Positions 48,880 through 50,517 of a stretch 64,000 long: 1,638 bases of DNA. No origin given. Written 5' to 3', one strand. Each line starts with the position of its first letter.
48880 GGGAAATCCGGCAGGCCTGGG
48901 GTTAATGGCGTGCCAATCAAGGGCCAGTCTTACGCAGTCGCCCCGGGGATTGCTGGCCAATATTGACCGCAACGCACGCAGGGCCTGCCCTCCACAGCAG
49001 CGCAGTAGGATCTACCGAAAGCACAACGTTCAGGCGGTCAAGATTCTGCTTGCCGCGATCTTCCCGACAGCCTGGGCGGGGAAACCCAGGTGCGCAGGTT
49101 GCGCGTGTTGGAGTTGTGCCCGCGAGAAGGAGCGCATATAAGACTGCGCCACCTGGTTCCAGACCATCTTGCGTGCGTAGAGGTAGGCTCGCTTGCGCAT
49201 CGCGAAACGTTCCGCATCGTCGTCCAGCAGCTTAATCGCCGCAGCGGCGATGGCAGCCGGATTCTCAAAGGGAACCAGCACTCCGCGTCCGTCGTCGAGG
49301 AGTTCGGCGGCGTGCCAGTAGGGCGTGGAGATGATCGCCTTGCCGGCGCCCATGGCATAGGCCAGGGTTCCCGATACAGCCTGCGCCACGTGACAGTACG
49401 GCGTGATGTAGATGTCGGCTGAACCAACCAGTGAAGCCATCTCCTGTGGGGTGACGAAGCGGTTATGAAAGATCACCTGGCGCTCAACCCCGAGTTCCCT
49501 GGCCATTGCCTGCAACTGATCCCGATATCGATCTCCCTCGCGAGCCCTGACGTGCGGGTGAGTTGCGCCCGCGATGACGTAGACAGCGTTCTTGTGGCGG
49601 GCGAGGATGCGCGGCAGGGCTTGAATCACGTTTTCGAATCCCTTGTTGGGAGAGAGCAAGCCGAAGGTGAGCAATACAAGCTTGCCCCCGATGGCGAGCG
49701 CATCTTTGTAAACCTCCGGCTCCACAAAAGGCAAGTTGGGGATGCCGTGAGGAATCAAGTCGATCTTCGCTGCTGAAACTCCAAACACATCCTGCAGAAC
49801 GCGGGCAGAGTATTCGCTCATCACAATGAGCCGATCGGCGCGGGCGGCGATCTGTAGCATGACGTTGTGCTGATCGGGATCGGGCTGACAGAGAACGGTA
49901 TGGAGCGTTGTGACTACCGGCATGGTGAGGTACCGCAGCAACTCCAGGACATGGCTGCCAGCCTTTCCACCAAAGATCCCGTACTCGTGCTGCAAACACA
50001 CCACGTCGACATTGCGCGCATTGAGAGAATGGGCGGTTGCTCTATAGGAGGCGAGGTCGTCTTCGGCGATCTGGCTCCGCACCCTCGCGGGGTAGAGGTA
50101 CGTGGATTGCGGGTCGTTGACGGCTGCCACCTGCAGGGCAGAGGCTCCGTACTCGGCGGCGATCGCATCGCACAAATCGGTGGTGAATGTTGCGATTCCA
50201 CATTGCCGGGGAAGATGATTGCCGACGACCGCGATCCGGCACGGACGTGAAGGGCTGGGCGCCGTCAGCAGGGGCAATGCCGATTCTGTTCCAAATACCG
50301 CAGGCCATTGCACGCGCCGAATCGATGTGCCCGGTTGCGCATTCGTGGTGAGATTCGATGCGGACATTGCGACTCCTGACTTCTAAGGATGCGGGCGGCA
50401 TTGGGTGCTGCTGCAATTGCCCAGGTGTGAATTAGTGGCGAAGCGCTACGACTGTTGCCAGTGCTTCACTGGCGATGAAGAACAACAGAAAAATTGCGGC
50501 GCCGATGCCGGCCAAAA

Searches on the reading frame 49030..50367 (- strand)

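Call 48: search_protein_families(library=pfam, proteins=[window:49030-50367:-], max_evalue=0.00001)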
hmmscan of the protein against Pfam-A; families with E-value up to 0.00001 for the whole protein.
window:49030-50367:- (445 aa): 4 families
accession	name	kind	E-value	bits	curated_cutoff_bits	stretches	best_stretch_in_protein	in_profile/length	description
PF00534.26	Glycos_transf_1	-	1.8e-21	76.9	26.4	1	226-395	11-170/172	Glycosyl transferases group 1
PF13692.12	Glyco_trans_1_4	-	7.9e-21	75.2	27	1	231-383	3-142/142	Glycosyl transferases group 1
PF13439.12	Glyco_transf_4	-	1.7e-11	44.9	28.5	1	101-209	54-166/170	Glycosyltransferase Family 4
PF13524.12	Glyco_trans_1_2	-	2.9e-06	27.7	25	1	265-405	19-137/144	Glycosyl transferase-like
